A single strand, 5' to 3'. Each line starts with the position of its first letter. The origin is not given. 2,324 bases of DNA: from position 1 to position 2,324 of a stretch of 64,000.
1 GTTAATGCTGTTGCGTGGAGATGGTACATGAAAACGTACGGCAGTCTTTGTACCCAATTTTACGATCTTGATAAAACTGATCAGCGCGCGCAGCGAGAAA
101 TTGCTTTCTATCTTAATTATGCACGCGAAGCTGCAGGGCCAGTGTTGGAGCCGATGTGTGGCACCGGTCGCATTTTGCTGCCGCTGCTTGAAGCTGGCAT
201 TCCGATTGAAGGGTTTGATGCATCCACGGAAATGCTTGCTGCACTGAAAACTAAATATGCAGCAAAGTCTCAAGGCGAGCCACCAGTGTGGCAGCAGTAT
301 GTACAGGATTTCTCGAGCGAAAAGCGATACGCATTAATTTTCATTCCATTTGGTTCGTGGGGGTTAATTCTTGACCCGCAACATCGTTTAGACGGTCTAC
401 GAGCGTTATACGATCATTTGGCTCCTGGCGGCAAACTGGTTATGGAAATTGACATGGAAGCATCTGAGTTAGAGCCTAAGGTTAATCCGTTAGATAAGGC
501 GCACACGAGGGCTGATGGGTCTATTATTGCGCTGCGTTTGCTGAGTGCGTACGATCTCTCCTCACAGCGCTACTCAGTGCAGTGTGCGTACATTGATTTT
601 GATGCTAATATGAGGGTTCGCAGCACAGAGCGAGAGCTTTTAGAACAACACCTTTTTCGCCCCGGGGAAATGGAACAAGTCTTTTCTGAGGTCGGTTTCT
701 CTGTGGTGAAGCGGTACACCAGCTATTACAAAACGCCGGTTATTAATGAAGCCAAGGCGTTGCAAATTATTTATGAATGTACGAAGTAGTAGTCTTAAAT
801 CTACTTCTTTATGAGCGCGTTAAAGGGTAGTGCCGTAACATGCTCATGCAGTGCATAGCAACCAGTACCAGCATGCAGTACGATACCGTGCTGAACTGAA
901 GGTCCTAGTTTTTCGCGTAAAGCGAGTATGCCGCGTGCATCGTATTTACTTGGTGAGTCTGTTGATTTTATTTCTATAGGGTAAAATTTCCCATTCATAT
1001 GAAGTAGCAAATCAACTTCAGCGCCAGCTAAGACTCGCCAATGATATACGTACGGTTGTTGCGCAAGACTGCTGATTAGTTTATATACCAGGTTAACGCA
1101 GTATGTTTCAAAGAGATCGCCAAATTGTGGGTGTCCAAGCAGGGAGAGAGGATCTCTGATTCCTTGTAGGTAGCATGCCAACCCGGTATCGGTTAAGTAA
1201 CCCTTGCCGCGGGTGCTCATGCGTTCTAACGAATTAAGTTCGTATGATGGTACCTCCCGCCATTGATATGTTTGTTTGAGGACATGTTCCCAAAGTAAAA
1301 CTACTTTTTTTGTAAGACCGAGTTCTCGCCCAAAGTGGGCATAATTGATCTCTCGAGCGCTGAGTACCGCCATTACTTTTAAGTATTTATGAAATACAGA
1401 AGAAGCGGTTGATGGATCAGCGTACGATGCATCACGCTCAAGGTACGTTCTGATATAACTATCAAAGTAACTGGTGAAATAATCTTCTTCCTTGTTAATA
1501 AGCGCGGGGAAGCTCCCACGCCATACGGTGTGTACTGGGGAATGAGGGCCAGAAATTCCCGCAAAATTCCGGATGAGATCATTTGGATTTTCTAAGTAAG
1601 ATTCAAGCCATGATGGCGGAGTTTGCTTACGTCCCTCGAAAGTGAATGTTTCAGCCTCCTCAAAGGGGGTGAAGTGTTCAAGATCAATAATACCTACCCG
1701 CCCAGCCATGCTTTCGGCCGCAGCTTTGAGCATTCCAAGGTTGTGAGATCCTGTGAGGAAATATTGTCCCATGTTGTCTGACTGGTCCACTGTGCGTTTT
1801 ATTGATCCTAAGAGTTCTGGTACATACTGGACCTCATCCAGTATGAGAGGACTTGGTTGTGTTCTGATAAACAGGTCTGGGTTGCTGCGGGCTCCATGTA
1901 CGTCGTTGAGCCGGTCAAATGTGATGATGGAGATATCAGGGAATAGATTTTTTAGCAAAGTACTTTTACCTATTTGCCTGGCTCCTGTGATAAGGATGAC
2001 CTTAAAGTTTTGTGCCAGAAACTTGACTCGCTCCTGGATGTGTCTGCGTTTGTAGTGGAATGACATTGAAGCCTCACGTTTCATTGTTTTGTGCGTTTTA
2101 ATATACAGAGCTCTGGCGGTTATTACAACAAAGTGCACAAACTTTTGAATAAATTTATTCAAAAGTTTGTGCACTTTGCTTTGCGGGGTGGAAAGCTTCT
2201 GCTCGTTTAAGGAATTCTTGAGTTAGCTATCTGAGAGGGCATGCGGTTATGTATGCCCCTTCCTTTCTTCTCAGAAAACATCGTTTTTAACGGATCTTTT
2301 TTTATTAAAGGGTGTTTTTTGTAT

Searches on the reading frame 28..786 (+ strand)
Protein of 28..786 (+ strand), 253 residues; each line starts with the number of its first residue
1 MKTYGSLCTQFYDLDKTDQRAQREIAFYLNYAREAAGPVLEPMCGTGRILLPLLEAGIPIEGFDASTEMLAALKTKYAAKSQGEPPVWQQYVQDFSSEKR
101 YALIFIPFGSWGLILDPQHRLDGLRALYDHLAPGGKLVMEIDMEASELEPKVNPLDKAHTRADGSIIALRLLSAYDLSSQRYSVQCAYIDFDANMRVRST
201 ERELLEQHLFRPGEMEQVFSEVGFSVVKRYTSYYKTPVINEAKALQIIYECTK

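Call 17: search_protein_families(library=pfam, proteins=[window:28-786:+], max_evalue=0.001)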
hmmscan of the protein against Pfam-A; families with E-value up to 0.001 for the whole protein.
window:28-786:+ (253 aa): 4 families
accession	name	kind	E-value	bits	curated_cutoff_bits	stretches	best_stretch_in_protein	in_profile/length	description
PF13649.12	Methyltransf_25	-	8.1e-09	36.5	27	1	39-135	1-97/97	Methyltransferase domain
PF13489.12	Methyltransf_23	-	3.5e-07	30.5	27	1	19-227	7-162/164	Methyltransferase domain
PF08242.18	Methyltransf_12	-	6.8e-07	30.4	30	1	44-137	5-98/98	Methyltransferase domain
PF08241.18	Methyltransf_11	-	0.0006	20.8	21.2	0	44-138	5-94/95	Methyltransferase domain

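Call 97: find_encoding_contigs(protein=window:28-786:+, flank=10000, max_places=3)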
Protein window:28-786:+ (253 aa): 1 contig read that carries it; 1 place shown.
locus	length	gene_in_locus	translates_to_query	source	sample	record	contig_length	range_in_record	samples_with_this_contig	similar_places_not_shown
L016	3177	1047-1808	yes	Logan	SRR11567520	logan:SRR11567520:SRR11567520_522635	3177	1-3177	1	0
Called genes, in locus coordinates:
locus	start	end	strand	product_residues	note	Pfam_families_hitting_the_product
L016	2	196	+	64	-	?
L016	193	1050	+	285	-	PF01261:AP_endonuc_2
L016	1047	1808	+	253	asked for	PF13489:Methyltransf_23 (weak), PF08242:Methyltransf_12 (weak), PF13649:Methyltransf_25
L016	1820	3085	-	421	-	PF13173:AAA_14, PF13635:DUF4143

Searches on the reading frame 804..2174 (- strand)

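Call 17: search_protein_families(library=pfam, proteins=[window:804-2174:-], max_evalue=0.001)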
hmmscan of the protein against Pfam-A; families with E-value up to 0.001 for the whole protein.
window:804-2174:- (457 aa): 2 families
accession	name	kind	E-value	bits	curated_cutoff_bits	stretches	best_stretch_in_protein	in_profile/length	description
PF13635.12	DUF4143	-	3.8e-28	98.7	28.1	1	246-404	1-159/160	Domain of unknown function (DUF4143)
PF13173.12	AAA_14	-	3.9e-22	79.1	27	1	57-169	2-124/129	AAA domain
